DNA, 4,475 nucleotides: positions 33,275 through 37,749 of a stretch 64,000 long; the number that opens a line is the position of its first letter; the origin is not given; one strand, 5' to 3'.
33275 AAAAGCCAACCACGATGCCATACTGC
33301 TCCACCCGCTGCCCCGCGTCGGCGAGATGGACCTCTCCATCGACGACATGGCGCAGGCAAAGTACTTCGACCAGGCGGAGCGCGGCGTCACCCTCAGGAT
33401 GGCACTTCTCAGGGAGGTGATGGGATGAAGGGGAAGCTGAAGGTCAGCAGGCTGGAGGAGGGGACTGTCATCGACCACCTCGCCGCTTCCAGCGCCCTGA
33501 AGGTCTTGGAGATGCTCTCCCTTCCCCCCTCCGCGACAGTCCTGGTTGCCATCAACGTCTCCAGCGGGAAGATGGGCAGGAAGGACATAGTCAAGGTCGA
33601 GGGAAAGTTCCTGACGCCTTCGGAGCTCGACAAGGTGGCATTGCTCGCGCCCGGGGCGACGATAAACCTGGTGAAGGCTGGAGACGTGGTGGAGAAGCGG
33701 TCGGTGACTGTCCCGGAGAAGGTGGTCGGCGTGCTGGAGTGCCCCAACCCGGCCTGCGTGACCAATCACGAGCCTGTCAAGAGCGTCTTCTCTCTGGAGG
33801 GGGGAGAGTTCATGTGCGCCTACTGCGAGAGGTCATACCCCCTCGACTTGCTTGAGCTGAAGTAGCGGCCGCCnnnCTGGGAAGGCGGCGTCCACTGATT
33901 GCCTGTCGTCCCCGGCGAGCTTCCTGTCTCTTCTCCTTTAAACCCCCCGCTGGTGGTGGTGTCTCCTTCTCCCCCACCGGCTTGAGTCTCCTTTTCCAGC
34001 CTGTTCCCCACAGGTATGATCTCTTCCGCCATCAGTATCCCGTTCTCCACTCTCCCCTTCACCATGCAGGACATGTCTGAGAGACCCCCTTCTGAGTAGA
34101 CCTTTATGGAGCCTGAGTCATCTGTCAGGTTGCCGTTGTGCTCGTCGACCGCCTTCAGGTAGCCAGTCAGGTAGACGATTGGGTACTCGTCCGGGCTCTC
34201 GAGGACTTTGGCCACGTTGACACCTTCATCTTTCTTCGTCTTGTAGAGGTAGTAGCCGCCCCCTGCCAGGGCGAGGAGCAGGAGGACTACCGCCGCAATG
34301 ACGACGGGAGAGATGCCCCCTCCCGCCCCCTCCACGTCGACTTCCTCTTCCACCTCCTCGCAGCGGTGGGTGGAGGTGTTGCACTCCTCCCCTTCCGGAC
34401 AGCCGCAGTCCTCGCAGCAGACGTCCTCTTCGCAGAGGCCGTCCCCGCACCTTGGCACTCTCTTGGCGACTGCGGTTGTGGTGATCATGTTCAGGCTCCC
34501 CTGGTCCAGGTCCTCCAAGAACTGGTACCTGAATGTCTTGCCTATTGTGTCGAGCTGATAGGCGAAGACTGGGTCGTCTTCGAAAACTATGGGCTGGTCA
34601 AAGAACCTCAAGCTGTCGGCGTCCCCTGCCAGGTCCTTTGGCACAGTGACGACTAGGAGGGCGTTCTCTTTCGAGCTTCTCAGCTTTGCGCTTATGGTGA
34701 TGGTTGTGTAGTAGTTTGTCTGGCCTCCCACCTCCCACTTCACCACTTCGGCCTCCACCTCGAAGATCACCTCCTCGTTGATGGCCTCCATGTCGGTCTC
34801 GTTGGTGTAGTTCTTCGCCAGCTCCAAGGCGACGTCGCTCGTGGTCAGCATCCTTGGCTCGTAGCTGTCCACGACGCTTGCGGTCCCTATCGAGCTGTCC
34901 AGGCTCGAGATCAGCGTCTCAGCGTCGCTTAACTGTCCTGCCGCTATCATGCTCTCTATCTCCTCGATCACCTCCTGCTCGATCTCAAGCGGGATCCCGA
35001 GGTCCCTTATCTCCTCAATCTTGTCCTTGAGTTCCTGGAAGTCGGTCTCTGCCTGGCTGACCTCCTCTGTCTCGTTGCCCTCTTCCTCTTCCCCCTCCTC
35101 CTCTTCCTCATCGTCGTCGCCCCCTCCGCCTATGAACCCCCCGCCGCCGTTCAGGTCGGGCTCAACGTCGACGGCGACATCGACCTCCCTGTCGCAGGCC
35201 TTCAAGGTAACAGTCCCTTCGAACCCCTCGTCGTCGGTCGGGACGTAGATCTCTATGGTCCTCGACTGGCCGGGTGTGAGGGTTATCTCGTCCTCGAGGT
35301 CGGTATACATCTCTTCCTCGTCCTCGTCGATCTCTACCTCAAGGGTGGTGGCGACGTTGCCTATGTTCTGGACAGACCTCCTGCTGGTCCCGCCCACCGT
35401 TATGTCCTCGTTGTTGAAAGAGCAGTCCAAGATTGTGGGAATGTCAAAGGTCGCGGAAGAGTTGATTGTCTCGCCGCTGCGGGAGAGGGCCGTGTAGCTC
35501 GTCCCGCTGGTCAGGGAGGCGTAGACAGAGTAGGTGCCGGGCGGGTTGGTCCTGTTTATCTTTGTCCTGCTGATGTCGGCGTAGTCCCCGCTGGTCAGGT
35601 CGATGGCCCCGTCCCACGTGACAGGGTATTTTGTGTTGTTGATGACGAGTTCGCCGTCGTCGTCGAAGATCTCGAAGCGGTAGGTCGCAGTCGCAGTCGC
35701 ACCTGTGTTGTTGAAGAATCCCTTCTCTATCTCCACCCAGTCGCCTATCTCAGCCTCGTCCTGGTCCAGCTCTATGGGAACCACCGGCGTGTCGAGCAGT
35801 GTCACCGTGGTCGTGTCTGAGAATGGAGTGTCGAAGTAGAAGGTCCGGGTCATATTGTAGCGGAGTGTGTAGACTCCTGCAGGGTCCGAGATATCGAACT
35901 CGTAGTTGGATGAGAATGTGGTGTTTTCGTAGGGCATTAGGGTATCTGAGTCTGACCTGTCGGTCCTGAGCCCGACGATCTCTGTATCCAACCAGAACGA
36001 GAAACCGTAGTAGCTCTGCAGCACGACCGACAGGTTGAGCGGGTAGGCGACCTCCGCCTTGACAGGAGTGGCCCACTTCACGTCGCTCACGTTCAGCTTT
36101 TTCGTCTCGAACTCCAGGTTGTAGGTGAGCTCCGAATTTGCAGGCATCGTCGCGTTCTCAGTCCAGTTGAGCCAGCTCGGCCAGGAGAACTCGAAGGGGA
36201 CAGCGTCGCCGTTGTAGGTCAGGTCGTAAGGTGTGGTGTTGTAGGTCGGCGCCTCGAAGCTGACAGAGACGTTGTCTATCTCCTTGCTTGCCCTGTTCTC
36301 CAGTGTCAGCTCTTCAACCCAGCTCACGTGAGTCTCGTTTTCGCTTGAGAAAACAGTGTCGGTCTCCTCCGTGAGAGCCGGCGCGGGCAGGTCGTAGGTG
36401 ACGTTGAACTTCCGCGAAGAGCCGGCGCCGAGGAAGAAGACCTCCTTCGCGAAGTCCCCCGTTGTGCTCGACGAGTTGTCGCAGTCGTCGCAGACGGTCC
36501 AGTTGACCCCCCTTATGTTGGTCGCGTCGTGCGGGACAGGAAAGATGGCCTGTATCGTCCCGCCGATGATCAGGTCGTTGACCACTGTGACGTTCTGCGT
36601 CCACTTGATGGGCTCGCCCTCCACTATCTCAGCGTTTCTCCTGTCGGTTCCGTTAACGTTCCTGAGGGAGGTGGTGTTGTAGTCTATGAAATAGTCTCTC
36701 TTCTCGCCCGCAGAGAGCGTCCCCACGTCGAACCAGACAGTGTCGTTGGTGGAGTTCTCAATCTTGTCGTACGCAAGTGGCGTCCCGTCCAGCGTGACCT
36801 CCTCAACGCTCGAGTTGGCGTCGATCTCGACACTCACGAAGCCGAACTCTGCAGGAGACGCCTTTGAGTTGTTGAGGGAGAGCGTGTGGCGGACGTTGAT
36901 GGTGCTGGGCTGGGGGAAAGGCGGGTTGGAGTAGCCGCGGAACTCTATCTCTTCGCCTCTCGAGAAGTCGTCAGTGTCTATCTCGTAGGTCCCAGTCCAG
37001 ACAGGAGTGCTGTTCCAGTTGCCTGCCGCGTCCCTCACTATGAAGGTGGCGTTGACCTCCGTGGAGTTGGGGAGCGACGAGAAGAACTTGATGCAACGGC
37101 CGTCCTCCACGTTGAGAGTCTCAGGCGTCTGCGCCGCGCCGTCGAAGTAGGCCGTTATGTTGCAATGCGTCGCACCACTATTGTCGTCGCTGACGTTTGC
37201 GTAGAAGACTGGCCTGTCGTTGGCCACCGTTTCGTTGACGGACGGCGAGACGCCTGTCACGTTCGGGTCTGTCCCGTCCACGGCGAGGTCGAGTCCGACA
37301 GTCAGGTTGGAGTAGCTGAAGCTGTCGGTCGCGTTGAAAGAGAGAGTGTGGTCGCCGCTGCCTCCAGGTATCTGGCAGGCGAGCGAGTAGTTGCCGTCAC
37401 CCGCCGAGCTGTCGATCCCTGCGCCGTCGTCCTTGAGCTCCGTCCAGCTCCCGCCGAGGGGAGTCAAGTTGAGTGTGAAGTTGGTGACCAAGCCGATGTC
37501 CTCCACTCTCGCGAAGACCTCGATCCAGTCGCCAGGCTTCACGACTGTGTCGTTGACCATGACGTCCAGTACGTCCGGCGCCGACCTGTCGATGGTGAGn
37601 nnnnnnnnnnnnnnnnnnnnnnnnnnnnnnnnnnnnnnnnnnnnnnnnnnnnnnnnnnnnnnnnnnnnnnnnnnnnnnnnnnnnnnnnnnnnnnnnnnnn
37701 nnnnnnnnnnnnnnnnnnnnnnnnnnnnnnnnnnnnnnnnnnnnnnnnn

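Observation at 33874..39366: Giant integrin-like surface protein (~1830 aa)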

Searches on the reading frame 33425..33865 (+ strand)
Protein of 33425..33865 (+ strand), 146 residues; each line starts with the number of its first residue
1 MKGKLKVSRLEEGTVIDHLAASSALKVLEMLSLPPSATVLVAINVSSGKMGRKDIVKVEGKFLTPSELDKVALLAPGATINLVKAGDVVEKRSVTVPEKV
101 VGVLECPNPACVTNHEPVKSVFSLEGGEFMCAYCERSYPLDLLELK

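Call 87: list_cluster_members(proteins=[window:33425-33865:+, window:39831-41039:+, window:24286-25974:-, window:28503-31382:-, window:54375-54839:+, window:25971-27839:-])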
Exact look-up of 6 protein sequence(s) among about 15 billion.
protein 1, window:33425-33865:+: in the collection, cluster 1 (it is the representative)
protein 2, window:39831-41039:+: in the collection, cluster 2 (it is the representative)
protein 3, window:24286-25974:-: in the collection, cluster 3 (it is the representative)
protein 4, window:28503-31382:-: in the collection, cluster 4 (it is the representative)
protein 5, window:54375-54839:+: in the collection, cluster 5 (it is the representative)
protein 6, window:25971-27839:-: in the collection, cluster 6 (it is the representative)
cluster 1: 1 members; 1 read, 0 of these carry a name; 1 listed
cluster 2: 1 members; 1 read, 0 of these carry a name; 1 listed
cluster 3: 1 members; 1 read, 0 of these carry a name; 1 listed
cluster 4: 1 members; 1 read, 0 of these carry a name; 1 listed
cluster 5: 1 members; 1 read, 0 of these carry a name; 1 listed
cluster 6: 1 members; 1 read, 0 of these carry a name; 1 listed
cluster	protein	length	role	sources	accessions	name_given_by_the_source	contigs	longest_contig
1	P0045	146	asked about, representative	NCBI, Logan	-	-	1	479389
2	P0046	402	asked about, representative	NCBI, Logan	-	-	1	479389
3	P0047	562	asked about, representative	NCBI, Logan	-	-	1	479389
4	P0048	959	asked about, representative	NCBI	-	-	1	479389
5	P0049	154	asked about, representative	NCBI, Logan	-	-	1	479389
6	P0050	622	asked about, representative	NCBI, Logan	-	-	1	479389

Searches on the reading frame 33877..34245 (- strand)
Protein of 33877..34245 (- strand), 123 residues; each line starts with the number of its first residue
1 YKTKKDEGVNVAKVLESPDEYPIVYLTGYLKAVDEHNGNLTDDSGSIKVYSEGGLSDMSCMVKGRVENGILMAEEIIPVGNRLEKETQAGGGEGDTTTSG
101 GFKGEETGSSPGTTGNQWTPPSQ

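Call 28: search_protein_families(library=pfam, proteins=[window:33877-34245:-], max_evalue=10)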
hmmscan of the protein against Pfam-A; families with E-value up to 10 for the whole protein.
window:33877-34245:- (123 aa): 0 families

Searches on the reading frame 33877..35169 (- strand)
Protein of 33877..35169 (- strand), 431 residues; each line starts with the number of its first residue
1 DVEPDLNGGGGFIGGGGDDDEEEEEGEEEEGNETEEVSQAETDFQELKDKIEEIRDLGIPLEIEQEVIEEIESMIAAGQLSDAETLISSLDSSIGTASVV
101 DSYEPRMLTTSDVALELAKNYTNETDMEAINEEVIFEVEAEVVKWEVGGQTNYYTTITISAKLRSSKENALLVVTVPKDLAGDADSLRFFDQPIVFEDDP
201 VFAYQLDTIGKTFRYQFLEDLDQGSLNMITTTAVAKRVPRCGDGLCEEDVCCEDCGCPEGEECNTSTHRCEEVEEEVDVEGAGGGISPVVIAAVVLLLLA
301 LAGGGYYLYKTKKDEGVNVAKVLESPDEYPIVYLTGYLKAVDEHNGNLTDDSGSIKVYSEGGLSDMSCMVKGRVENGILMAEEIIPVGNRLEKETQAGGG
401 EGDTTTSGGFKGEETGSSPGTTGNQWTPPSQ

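Call 71: predict_structure(alignment_id=A7)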
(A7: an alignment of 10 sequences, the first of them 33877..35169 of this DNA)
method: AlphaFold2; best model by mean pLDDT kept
length: 431 residues; sequences in the alignment: 10
mean_pLDDT: 76.7   pTM: 0.51
mean pLDDT of the five models: 76.7, 75.8, 75.5, 75.3, 74.3
residues with pLDDT >= 90: 200; 70-90: 89; 50-70: 52; < 50: 90
segments of 3 or more residues with pLDDT < 50: 1-3, 5-20, 23-34, 276-280, 282-284, 303-314, 389-418, 420-427
pLDDT, mean of each block of 10 residues (from residue 1): 42 42 47 65 94 90 92 93 93 92 88 94 93 93 93 95 91 95 93 87 92 94 90 87 62 73 76 59 54 65 42 59 79 91 95 93 92 91 79 41 36 37 43 45
secondary structure, 60 per line:
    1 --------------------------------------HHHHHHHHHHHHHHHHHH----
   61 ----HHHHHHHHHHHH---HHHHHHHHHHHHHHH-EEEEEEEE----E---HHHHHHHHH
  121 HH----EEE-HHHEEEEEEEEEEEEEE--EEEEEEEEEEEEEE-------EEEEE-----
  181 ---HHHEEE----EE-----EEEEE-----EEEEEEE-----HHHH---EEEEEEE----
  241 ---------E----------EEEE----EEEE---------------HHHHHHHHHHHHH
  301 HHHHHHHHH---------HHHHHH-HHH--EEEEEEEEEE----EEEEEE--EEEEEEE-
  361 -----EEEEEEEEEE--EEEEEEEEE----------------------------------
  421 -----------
elements in order: H39-56 H65-76 H80-94 E96-103 H112-122 E127-129 E134-147 E150-163 E171-175 E187-189 E201-205 E211-217 H223-226 E230-236 E261-264 E269-272 H288-309 H319-324 E331-340 E345-350 E353-359 E366-375 E378-386

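Call 73: fold_search(model_id=the predicted structure, library=pdb)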
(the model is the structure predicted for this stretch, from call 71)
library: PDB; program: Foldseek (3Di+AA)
matches with E <= 10: 417; with E <= 0.001: 0
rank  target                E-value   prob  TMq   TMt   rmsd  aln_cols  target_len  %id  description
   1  8aaj_C                3.2e-03  1.00  0.16  0.55   4.6        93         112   22  Crystal structure of the Pyrococcus abyssi RPA (apo form) (released 2023-05-03)
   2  9f29_A                4.2e-03  1.00  0.14  0.14   5.9        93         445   17  Pyrococcus abyssi PolD in complex with Rpa2 winged-helix domain class 1 (composite map) (released 2024-12-04)
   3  9di4_B                5.2e-03  1.00  0.14  0.39   4.2        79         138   20  RMI1-RMI2 bound to cyclic peptide L4 (released 2025-07-02)
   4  3mxn_B                5.5e-03  1.00  0.14  0.41   4.3        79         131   20  Crystal structure of the RMI core complex (released 2010-09-15)
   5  3k0x                  5.5e-03  1.00  0.15  0.58   5.3        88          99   20  Crystal structure of telomere capping protein Ten1 from Saccharomyces pombe (released 2009-10-27)
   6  3kf6_B                5.5e-03  1.00  0.16  0.57   4.7        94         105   16  Crystal structure of S. pombe Stn1-ten1 complex (released 2009-12-22)
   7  9dhk_E                5.8e-03  1.00  0.13  0.39   4.2        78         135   20  RMI1-RMI2 bound to cyclic peptide L3 (released 2025-07-02)
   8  4day_B                6.1e-03  1.00  0.15  0.50   6.6        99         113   17  Crystal structure of the RMI core complex with MM2 peptide from FANCM (released 2012-03-14)
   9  3ohx_F                6.9e-03  0.18  0.10  0.14  23.5       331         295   10  Molecular Basis for Complement Recognition and Inhibition Determined by Crystallographic Studies of the Staphylococcal (released 2010-09-01)
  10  9dhk_B                7.7e-03  1.00  0.14  0.40   4.2        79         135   20  RMI1-RMI2 bound to cyclic peptide L3 (released 2025-07-02)
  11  5vbn_A                7.7e-03  1.00  0.15  0.15  16.0       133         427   10  Crystal Structure of human DNA polymerase epsilon B-subunit in complex with C-terminal domain of catalytic subunit (released 2017-08-02)
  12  3l3o_C                7.7e-03  0.23  0.11  0.16  22.6       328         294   12  Staphylococcal Complement Inhibitor (SCIN) in complex with Human Complement Component C3c (released 2010-08-04)
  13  8aas_C                9.6e-03  1.00  0.16  0.54   4.7        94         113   23  Crystal structure of the Pyrococcus abyssi RPA trimerization core bound to poly-dT20 ssDNA (released 2023-05-03)
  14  9dhk_H                1.3e-02  1.00  0.14  0.39   4.2        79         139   20  RMI1-RMI2 bound to cyclic peptide L3 (released 2025-07-02)
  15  9dhk_K                1.6e-02  1.00  0.14  0.39   4.3        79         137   20  RMI1-RMI2 bound to cyclic peptide L3 (released 2025-07-02)
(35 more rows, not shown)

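Call 99: search_protein_families(library=ncbifam, proteins=[window:33877-35169:-], max_evalue=1)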
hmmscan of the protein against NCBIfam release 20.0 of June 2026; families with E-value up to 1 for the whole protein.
window:33877-35169:- (431 aa): 1 family
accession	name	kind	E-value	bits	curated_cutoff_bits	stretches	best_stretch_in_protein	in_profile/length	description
NF033674.1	stress_OB_fold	domain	0.1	12.8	35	1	292-357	7-70/111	NirD/YgiW/YdeI family stress tolerance protein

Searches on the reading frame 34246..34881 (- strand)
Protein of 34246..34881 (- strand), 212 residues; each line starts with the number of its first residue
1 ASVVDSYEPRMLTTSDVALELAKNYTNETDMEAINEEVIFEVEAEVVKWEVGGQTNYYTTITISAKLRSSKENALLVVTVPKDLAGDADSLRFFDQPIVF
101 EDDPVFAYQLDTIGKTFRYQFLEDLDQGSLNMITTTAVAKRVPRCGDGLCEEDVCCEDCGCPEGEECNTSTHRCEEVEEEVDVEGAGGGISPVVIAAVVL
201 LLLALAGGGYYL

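Call 55: find_homologous_proteins(query=A6, max_evalue=0.001)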
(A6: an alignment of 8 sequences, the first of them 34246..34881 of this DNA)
Query A6 (8 sequences) (212 aa, profile of the alignment): 4 proteins with E <= 0.001 among 6172 candidates.
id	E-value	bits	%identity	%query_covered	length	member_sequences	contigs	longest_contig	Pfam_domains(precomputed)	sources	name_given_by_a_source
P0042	9.0e-40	155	26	48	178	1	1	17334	-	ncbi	ncbi:MAG: hypothetical protein QW331_00425 [Candidatus Woesearchaeota archaeon]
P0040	2.0e-37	147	26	40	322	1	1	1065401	-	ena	-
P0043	1.3e-29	121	29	49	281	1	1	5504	-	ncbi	-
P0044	5.4e-11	61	32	33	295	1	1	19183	-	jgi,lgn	jgi:hypothetical protein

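Call 98: search_solved_structures(query=A6, max_evalue=10)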
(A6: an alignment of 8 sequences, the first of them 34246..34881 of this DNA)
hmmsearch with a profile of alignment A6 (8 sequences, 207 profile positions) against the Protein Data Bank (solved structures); distinct sequences matched with E-value up to 10: 0.

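Call 99: search_protein_families(library=ncbifam, proteins=[P0043, P0044], max_evalue=1)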
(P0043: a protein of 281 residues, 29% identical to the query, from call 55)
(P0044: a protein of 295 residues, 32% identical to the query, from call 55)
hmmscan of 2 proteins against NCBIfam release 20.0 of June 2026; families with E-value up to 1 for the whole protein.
P0043 (281 aa): 1 family
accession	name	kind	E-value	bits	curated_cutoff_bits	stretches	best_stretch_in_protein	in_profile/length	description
NF053819.1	EF0750_LPXTG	subfamily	0.077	13.5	47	1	7-83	7-75/105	EF2685/EF0750 family sortase-dependent surface protein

P0044 (295 aa): 1 family
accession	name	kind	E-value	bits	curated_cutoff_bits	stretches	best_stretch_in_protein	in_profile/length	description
NF033835.0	VraH_fam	subfamily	0.014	15.3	40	1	5-25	23-43/54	VraH family peptide resistance protein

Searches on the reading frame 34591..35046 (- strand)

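Call 28: search_protein_families(library=pfam, proteins=[window:34591-35046:-], max_evalue=10)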
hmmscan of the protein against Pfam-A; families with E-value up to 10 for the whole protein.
window:34591-35046:- (152 aa): 1 family
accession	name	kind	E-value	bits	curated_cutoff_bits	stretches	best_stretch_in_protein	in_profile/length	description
PF18915.5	DUF5667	-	0.04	14.8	27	1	20-59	34-73/99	Domain of unknown function (DUF5667)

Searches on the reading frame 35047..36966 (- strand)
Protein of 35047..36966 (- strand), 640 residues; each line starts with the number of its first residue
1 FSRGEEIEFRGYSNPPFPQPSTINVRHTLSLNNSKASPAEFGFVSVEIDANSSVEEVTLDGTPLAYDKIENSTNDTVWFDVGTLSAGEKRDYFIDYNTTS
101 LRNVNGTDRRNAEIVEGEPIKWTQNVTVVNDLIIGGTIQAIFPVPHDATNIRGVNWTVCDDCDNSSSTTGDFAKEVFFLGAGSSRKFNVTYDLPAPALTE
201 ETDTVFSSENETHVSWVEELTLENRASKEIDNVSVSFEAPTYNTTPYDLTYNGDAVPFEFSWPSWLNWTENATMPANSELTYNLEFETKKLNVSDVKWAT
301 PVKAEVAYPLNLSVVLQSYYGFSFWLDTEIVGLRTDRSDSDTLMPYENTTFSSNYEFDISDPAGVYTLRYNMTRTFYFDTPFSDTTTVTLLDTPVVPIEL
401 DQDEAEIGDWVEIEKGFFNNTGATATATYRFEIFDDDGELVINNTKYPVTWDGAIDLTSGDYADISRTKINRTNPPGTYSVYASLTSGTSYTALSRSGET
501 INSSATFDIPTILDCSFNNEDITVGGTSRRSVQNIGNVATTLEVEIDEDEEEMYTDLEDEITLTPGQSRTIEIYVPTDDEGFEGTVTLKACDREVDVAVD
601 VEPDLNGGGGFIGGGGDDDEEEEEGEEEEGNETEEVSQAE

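Call 28: search_protein_families(library=pfam, proteins=[window:35047-36966:-], max_evalue=10)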
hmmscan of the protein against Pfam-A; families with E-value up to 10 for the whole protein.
window:35047-36966:- (640 aa): 3 families
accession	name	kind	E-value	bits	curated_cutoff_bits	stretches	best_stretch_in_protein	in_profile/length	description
PF06280.18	fn3_5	-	0.0055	17.8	27.6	0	169-195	56-82/112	Fn3-like domain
PF13585.12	CHU_C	-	0.043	14.4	27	1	424-479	24-66/86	CHU_C Type IX secretion signal domain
PF06030.18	WxLIP_PGBD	-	0.044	14.2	27.3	1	553-586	80-113/121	WxL Interacting Protein, peptidoglycan binding domain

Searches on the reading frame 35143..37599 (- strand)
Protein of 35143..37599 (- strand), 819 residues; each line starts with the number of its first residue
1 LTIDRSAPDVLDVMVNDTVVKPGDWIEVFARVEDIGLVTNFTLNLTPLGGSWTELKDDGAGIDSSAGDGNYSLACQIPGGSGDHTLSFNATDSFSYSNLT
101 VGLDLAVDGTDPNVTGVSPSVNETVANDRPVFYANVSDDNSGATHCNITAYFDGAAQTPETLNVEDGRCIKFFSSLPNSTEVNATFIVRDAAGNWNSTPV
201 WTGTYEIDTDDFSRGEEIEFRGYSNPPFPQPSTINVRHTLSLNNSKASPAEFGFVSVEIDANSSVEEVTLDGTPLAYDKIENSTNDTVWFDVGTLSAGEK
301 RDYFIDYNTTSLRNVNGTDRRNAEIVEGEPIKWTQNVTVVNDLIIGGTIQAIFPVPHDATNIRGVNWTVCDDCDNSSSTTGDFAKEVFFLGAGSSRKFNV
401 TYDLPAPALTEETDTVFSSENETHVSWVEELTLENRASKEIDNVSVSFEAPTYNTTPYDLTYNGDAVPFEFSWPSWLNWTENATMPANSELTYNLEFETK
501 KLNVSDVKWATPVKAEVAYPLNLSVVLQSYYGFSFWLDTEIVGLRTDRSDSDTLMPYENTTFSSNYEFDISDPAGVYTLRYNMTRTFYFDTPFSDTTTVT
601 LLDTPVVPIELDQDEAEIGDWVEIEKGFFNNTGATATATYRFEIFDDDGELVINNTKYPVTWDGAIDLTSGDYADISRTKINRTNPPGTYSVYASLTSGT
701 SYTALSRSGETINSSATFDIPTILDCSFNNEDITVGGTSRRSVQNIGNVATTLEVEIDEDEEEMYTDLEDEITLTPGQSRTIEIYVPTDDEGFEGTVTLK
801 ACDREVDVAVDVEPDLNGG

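Call 81: search_solved_structures(query=A8, max_evalue=10)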
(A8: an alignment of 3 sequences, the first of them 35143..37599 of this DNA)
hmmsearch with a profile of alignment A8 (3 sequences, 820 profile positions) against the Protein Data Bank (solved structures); distinct sequences matched with E-value up to 10: 3.
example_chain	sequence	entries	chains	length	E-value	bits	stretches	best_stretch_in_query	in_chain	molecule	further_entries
8ab6_A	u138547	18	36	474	0.091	14.1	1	215-280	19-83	YALI0A14806p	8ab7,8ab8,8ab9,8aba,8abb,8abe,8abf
1rkr_A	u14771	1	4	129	0.42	11.9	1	248-303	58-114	AZURIN-I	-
7fa1_A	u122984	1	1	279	2.1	9.6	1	343-382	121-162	Non-structural protein 2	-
